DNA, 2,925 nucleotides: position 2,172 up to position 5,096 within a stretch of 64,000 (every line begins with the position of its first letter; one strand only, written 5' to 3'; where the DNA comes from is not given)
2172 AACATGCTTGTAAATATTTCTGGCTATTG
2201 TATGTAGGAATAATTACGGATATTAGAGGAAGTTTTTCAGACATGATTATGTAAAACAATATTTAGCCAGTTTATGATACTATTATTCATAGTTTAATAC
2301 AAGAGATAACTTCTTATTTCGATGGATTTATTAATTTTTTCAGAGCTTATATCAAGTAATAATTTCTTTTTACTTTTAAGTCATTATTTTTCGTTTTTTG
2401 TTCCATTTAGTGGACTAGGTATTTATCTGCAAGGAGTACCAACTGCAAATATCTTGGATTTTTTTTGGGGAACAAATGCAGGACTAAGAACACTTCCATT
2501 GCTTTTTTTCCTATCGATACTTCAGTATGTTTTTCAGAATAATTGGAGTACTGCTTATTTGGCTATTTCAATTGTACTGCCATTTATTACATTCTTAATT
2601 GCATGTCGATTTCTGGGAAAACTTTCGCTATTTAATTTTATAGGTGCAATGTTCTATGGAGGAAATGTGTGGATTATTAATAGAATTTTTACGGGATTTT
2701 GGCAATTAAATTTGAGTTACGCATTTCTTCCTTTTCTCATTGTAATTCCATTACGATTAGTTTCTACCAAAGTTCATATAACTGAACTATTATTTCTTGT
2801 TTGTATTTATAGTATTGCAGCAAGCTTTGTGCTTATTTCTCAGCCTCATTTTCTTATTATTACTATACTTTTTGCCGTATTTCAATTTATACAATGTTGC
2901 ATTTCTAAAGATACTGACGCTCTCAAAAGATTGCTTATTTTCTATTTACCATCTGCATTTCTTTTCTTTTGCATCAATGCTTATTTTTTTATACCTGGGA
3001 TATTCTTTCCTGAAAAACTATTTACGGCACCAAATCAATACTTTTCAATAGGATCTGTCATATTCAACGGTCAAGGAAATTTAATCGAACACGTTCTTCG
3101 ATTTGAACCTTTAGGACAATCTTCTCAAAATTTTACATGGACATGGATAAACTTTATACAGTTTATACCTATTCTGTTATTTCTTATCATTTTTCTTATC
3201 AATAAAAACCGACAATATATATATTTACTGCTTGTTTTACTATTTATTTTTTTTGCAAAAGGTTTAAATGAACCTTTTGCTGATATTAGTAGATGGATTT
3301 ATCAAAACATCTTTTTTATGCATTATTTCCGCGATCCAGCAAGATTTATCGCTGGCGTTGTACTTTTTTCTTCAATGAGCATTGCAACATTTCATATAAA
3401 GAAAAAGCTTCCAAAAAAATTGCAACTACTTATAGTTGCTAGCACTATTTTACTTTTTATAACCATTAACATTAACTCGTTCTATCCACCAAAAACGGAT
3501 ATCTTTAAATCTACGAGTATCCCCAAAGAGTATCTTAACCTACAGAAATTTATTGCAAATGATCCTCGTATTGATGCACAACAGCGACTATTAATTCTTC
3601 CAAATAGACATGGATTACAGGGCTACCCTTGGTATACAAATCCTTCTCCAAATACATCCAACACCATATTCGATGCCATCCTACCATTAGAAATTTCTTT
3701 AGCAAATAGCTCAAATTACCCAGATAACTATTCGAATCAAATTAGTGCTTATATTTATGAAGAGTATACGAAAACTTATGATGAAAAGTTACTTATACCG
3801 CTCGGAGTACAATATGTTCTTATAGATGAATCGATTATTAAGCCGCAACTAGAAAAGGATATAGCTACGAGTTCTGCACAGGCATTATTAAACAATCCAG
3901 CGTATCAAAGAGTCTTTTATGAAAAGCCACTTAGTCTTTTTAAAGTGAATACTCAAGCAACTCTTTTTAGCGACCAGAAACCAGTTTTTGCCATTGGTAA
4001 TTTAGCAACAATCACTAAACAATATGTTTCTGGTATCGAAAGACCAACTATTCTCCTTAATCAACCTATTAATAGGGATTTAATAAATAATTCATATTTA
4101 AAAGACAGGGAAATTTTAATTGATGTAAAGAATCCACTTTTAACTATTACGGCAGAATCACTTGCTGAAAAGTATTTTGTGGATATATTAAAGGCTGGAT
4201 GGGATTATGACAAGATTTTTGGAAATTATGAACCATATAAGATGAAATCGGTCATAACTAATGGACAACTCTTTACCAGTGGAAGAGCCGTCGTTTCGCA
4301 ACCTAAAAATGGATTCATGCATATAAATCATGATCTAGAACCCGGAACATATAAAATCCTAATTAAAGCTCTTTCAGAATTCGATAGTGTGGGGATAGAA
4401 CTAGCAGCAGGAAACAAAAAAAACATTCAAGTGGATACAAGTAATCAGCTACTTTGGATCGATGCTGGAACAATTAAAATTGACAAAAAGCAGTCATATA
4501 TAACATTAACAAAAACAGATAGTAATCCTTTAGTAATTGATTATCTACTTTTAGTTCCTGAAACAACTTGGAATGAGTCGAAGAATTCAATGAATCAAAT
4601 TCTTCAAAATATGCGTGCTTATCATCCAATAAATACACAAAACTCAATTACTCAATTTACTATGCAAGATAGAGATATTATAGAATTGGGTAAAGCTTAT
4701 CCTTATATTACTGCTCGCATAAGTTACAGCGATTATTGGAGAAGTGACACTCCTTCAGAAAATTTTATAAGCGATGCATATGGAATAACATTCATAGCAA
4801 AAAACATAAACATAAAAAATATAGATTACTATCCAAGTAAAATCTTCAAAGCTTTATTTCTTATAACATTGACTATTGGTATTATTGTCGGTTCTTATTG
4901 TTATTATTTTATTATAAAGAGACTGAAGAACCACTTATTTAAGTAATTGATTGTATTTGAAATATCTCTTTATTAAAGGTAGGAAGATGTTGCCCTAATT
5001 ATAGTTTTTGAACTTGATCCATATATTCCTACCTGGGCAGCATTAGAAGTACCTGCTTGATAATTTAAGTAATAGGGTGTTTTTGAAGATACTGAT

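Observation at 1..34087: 34-kb unidirectional glycosylation mega-locus dominated by GT-C membrane enzymes paired with polyprenol-phosphate-sugar synthases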

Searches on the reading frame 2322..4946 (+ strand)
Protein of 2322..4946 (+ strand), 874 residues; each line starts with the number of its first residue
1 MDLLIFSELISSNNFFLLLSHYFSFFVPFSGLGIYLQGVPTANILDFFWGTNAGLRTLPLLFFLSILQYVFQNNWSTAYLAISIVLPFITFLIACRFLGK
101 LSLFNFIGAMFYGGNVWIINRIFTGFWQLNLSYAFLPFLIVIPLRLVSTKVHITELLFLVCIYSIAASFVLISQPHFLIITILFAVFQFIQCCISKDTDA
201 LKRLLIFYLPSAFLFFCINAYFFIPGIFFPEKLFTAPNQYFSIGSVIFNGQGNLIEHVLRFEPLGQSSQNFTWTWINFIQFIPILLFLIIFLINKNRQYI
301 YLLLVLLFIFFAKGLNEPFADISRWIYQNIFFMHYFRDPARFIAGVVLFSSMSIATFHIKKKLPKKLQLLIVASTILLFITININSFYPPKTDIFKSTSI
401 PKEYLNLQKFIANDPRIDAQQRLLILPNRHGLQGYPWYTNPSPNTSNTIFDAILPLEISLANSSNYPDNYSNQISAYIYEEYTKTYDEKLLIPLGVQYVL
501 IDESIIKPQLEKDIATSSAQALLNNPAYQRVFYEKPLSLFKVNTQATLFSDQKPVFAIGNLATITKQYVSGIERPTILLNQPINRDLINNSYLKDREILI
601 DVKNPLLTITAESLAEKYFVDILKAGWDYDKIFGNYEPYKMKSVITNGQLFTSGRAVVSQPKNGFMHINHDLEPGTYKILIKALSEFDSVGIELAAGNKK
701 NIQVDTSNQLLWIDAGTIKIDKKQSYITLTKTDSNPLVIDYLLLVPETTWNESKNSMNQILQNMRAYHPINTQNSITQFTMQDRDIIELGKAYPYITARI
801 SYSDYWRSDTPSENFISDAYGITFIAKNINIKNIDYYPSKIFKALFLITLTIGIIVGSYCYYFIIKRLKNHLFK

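Call 7: search_protein_families(library=pfam, max_evalue=0.01, proteins=[window:2322-4946:+])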
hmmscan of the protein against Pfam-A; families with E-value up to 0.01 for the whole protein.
window:2322-4946:+ (874 aa): 0 families

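Call 12: search_protein_families(library=ncbifam, max_evalue=0.1, proteins=[window:2322-4946:+])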
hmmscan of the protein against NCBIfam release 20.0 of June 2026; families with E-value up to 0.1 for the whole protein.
window:2322-4946:+ (874 aa): 2 families
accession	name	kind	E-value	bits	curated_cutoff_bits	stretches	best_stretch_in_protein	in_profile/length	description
NF053599.1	transp_MmpA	equivalog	0.0001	21.1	210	1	57-168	49-159/543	MmpA family trehalose lipid delivery protein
TIGR00436.1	era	equivalog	0.0037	16.7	116.25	1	701-780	41-122/270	GTPase Era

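Call 20: find_homologous_proteins(query=window:2322-4946:+, max_evalue=0.001)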
Query window:2322-4946:+ (874 aa): 12 proteins with E <= 0.001 among 8000 candidates.
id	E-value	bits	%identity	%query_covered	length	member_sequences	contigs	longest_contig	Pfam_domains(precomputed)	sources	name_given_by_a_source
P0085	0.0e+0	1956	100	100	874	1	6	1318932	-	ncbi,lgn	-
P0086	0.0e+0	1622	82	99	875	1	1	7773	-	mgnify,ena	mgnify:CR=1 FL=1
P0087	1.9e-278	945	51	99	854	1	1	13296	-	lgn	-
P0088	3.3e-275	934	49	100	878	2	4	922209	-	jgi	jgi:hypothetical protein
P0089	1.8e-260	885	50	96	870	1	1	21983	-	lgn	-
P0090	1.3e-249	849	48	99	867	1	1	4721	-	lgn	-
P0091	8.8e-243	827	46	98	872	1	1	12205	-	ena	-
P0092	2.4e-215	736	43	99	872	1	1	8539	-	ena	-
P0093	8.1e-194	665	40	99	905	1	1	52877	-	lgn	-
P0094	5.9e-170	586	37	100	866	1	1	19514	-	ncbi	-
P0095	1.4e-157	545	37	96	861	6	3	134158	-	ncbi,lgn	-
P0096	5.3e-4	37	34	19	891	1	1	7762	-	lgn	-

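Call 25: search_solved_structures(query=A2, max_evalue=10)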
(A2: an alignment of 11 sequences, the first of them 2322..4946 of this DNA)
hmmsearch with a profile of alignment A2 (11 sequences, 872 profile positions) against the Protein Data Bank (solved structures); distinct sequences matched with E-value up to 10: 7.
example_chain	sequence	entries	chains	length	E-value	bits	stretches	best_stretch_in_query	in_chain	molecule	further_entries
8bl6_A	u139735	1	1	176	0.012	16.9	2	656-709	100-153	dIG14-scdim-EF62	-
8bl3_A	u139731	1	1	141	0.44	11.7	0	664-709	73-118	scIg12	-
8du7_A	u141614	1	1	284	1.6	9.8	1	558-623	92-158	Tyrosine-protein phosphatase non-receptor type 1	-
1nwe_A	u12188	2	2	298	1.8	9.7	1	569-623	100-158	Protein-tyrosine phosphatase, non-receptor type 1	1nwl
5qde_A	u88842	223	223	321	1.9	9.5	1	558-623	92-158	Tyrosine-protein phosphatase non-receptor type 1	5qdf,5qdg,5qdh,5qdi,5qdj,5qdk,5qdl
6b95_A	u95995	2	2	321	1.9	9.5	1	558-623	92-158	Tyrosine-protein phosphatase non-receptor type 1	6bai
6cwv_A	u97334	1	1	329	2.3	9.3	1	570-623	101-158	Tyrosine-protein phosphatase non-receptor type 1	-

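Call 49: predict_structure(alignment_id=A2)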
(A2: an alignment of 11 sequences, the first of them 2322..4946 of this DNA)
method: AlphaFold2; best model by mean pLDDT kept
length: 874 residues; sequences in the alignment: 11
mean_pLDDT: 74.9   pTM: 0.70
mean pLDDT of the five models: 74.9, 61.6, 60.5, 60.2, 58.5
residues with pLDDT >= 90: 173; 70-90: 420; 50-70: 181; < 50: 100
segments of 3 or more residues with pLDDT < 50: 1-11, 22-56, 231-270, 464-467
pLDDT, mean of each block of 10 residues (from residue 1): 39 52 39 37 32 48 72 74 84 86 84 76 59 85 87 89 90 71 87 89 92 89 62 35 32 40 42 60 70 73 80 61 67 56 76 71 71 79 68 62 88 82 81 73 59 68 55 80 90 89 87 90 93 94 81 89 87 85 70 83 91 89 68 73 74 75 86 94 86 89 88 93 92 89 95 92 83 53 69 85 75 82 87 80 78 88 84 57
secondary structure, 60 per line:
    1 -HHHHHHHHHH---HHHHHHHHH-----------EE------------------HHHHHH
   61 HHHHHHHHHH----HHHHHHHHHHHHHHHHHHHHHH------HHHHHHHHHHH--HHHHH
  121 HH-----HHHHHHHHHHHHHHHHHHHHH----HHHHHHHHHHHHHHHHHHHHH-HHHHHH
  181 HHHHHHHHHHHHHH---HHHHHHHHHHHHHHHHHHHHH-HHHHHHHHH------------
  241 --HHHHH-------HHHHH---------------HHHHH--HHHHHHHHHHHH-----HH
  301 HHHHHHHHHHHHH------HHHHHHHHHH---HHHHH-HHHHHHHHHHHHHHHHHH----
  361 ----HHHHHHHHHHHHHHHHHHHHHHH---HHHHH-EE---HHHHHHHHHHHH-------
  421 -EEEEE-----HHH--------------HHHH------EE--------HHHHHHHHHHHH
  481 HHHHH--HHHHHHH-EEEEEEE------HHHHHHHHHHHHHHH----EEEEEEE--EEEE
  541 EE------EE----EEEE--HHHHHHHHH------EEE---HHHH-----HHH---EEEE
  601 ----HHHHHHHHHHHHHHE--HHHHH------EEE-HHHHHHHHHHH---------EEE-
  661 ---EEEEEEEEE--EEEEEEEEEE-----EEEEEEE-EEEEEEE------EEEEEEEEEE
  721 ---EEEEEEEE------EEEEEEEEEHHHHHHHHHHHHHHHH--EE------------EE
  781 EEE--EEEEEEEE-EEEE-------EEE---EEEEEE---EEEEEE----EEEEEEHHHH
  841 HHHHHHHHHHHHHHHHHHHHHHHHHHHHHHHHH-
elements in order (helices of 4 or more, strands of 3 or more residues): H2-11 H15-23 H55-70 H75-96 H103-113 H116-122 H128-148 H153-173 H175-194 H198-218 H220-228 H243-247 H255-259 H275-279 H282-293 H299-313 H320-329 H333-337 H339-356 H365-387 H391-395 H402-413 E422-426 H449-452 H469-485 H488-494 E496-502 H509-523 E528-534 E537-542 E555-558 H561-569 E576-578 H582-585 E597-600 H605-618 H622-626 E633-635 H637-647 E657-659 E664-672 E675-684 E690-696 E698-704 E711-720 E724-731 E738-746 H747-762 E779-783 E786-793 E795-798 E806-808 E812-817 E821-826 E831-836 H837-873

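Call 54: fold_search(model_id=the predicted structure, library=pdb)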
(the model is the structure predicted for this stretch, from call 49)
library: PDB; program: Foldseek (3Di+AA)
matches with E <= 10: 964; with E <= 0.001: 6
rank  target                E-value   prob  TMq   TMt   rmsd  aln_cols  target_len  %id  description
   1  6w98_A                1.7e-10  1.00  0.41  0.29  11.7       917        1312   10  Single-Particle Cryo-EM Structure of Arabinofuranosyltransferase AftD from Mycobacteria (released 2020-05-13)
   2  6wby                  1.4e-09  1.00  0.42  0.32  11.3       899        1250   10  Single-Particle Cryo-EM Structure of Arabinofuranosyltransferase AftD from Mycobacteria, Mutant R1389S Class 2 (released 2020-05-13)
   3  6wbx                  5.0e-08  1.00  0.40  0.29  10.8       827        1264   10  Single-Particle Cryo-EM Structure of Arabinofuranosyltransferase AftD from Mycobacteria, Mutant R1389S Class 1 (released 2020-05-13)
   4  8age_A                1.6e-04  1.00  0.31  0.40  12.2       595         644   10  Structure of yeast oligosaccharylransferase complex with acceptor peptide bound (released 2022-12-07)
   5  6ezn_F                1.6e-04  1.00  0.30  0.38  13.6       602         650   10  Cryo-EM structure of the yeast oligosaccharyltransferase (OST) complex (released 2018-01-17)
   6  8agb_A                2.1e-04  1.00  0.32  0.41  13.8       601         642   11  Structure of yeast oligosaccharylransferase complex with lipid-linked oligosaccharide bound (released 2022-12-07)
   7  8pn9_A                1.4e-03  1.00  0.25  0.32  16.8       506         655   11  Structure of human oligosaccharyltransferase OST-A complex bound to NGI-1 (released 2024-05-08)
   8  8w7n                  1.5e-03  1.00  0.10  0.08  19.4       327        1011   12  Crystal structure of the in-cell Cry1Aa purified from Bacillus thuringiensis (released 2024-03-06)
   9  6uwr_A                1.5e-03  1.00  0.11  0.14  23.5       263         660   11  Clostridium difficile binary toxin translocase CDTb in asymmetric tetradecamer conformation (released 2020-01-22)
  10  8hhe_B                1.6e-03  1.00  0.10  0.13  11.9       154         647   14  Crystal structure of Cry5B from Bacillus thuringiensis at 4.5 A resolution (released 2022-12-07)
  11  2xon_L                2.1e-03  1.00  0.09  0.40   4.7       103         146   19  Structure of TmCBM61 in complex with beta-1,4-galactotriose at 1.4 A resolution (released 2010-09-08)
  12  2xom_A                2.1e-03  1.00  0.09  0.39   4.6       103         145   17  Atomic resolution structure of TmCBM61 in complex with beta-1,4- galactotriose (released 2010-09-08)
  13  5ezm                  2.6e-03  0.99  0.21  0.29  17.3       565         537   10  Crystal Structure of ArnT from Cupriavidus metallidurans in the apo state (released 2016-02-17)
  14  6uwi_H                3.3e-03  0.99  0.10  0.13  25.4       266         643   12  Crystal structure of the Clostridium difficile translocase CDTb (released 2020-01-22)
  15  3zm8_A                3.8e-03  1.00  0.10  0.20   2.9       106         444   16  Crystal structure of Podospora anserina GH26-CBM35 beta-(1,4)- mannanase (released 2013-04-17)
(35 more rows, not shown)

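Call 77: find_encoding_contigs(protein=P0088, flank=8000, max_places=1)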
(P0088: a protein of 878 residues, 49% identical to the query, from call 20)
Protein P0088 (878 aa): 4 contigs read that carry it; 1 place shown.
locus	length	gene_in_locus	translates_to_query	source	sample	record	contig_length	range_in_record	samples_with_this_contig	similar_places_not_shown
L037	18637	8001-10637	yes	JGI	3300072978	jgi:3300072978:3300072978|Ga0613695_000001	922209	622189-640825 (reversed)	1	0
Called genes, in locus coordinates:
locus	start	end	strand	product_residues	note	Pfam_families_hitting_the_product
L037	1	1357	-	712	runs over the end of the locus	-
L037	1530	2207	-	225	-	PF13489:Methyltransf_23, PF07021:MetW, PF13649:Methyltransf_25, PF13847:Methyltransf_31, PF08241:Methyltransf_11, PF08242:Methyltransf_12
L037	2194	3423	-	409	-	PF13439:Glyco_transf_4, PF20706:GT4-conflict, PF00534:Glycos_transf_1, PF13692:Glyco_trans_1_4, PF13524:Glyco_trans_1_2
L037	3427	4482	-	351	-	PF00534:Glycos_transf_1, PF13692:Glyco_trans_1_4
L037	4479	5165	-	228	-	PF13489:Methyltransf_23, PF01209:Ubie_methyltran, PF05175:MTS (faint), PF07021:MetW, PF13847:Methyltransf_31, PF08241:Methyltransf_11, PF08242:Methyltransf_12, PF13649:Methyltransf_25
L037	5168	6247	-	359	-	PF13439:Glyco_transf_4, PF00534:Glycos_transf_1, PF13692:Glyco_trans_1_4, PF13524:Glyco_trans_1_2 (weak), PF20706:GT4-conflict (weak), PF00982:Glyco_transf_20 (weak)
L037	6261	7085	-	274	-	PF02475:TRM5-TYW2_MTfase, PF05050:Methyltransf_21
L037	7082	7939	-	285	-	PF13641:Glyco_tranf_2_3, PF00535:Glycos_transf_2, PF10111:Glyco_tranf_2_2 (weak)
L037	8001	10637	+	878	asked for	-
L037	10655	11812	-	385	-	PF13439:Glyco_transf_4, PF13579:Glyco_trans_4_4, PF20706:GT4-conflict, PF00534:Glycos_transf_1, PF13692:Glyco_trans_1_4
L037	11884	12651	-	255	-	PF00535:Glycos_transf_2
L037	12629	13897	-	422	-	PF13440:Polysacc_synt_3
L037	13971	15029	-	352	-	PF13439:Glyco_transf_4, PF13579:Glyco_trans_4_4 (weak), PF00534:Glycos_transf_1, PF13692:Glyco_trans_1_4, PF13524:Glyco_trans_1_2 (weak), PF20706:GT4-conflict (weak)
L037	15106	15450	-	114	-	PF05635:23S_rRNA_IVP, PF22296:bAvd (weak)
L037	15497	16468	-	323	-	PF01073:3Beta_HSD, PF01370:Epimerase, PF02719:Polysacc_synt_2, PF04321:RmlD_sub_bind, PF05368:NmrA, PF13460:NAD_binding_10, PF16363:GDP_Man_Dehyd, PF07993:NAD_binding_4 (weak)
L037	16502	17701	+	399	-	PF00801:PKD (weak)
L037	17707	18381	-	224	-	PF00702:Hydrolase, PF13419:HAD_2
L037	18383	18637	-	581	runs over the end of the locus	PF00009:GTP_EFTU, PF22042:EF-G_D2 (weak), PF03144:GTP_EFTU_D2, PF14492:EFG_III (weak), PF00679:EFG_C, PF06421:LepA_C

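Call 78: find_encoding_contigs(protein=P0095, flank=8000, max_places=1)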
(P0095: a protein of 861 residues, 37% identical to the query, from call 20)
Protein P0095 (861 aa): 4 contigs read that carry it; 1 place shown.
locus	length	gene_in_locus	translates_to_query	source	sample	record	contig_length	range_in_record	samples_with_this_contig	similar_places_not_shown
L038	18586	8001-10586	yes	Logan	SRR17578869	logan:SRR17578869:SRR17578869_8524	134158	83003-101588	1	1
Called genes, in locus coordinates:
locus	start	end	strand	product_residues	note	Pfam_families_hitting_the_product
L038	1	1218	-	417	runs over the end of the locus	PF08421:Methyltransf_13, PF13489:Methyltransf_23, PF08484:Methyltransf_14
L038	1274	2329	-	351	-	-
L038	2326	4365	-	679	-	-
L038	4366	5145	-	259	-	PF13489:Methyltransf_23, PF02390:Methyltransf_4 (weak), PF08241:Methyltransf_11, PF08242:Methyltransf_12, PF13649:Methyltransf_25, PF13847:Methyltransf_31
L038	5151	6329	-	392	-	PF13439:Glyco_transf_4 (weak), PF00534:Glycos_transf_1, PF13692:Glyco_trans_1_4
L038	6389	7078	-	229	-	PF01209:Ubie_methyltran (weak), PF02353:CMAS, PF13489:Methyltransf_23, PF05175:MTS, PF13847:Methyltransf_31, PF08241:Methyltransf_11, PF08242:Methyltransf_12, PF13649:Methyltransf_25, +3 more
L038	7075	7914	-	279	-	PF00535:Glycos_transf_2, PF10111:Glyco_tranf_2_2 (weak), PF13641:Glyco_tranf_2_3 (weak)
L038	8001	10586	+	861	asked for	-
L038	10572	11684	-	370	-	PF13439:Glyco_transf_4, PF20706:GT4-conflict, PF00534:Glycos_transf_1, PF13692:Glyco_trans_1_4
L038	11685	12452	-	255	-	PF00535:Glycos_transf_2, PF10111:Glyco_tranf_2_2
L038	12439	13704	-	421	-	PF01943:Polysacc_synt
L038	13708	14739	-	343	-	PF13439:Glyco_transf_4, PF13579:Glyco_trans_4_4 (weak), PF00534:Glycos_transf_1, PF13692:Glyco_trans_1_4, PF13524:Glyco_trans_1_2 (weak), PF20706:GT4-conflict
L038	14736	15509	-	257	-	PF00535:Glycos_transf_2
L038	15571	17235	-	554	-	PF02366:PMT, PF13231:PMT_2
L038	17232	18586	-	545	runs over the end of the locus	PF02366:PMT, PF13231:PMT_2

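Call 79: find_encoding_contigs(protein=P0093, flank=8000, max_places=1)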
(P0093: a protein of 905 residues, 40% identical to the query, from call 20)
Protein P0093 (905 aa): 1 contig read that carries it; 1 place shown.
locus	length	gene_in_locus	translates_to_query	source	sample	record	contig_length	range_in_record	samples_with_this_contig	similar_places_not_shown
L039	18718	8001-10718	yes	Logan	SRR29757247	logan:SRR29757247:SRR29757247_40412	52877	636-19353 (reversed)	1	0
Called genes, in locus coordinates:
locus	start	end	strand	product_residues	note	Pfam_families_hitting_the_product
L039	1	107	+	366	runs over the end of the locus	PF13439:Glyco_transf_4, PF20706:GT4-conflict, PF00534:Glycos_transf_1, PF13692:Glyco_trans_1_4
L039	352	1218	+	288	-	PF05050:Methyltransf_21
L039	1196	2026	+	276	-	PF00535:Glycos_transf_2, PF10111:Glyco_tranf_2_2 (weak), PF13641:Glyco_tranf_2_3 (weak)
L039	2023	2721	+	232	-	PF03141:Methyltransf_29, PF08003:Methyltransf_9 (weak), PF13489:Methyltransf_23, PF02353:CMAS (weak), PF13847:Methyltransf_31, PF08241:Methyltransf_11, PF08242:Methyltransf_12, PF13649:Methyltransf_25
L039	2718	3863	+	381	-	PF13439:Glyco_transf_4 (weak), PF00534:Glycos_transf_1, PF13692:Glyco_trans_1_4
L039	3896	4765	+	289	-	PF01209:Ubie_methyltran, PF13489:Methyltransf_23, PF13847:Methyltransf_31, PF08241:Methyltransf_11, PF08242:Methyltransf_12, PF13649:Methyltransf_25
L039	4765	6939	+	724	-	-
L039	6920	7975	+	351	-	-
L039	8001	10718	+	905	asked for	-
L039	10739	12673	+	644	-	-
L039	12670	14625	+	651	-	-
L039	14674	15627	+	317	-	PF00535:Glycos_transf_2, PF10111:Glyco_tranf_2_2, PF13641:Glyco_tranf_2_3 (faint)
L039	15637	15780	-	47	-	-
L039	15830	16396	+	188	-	PF13439:Glyco_transf_4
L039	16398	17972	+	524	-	-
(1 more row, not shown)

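Call 88: search_protein_families(library=pfam, alignment_id=A2, max_evalue=0.05)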
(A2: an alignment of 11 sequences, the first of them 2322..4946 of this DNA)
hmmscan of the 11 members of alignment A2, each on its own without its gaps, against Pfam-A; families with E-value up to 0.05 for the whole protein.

A. member 1, window:2322-4946:+ (874 aa): 0 families

B. families by the number of members that match (of 11 scanned): 2 families
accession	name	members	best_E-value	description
PF20176.3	DUF6541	1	0.00011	Family of unknown function (DUF6541)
PF16781.10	DUF5068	1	0.041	Domain of unknown function (DUF5068)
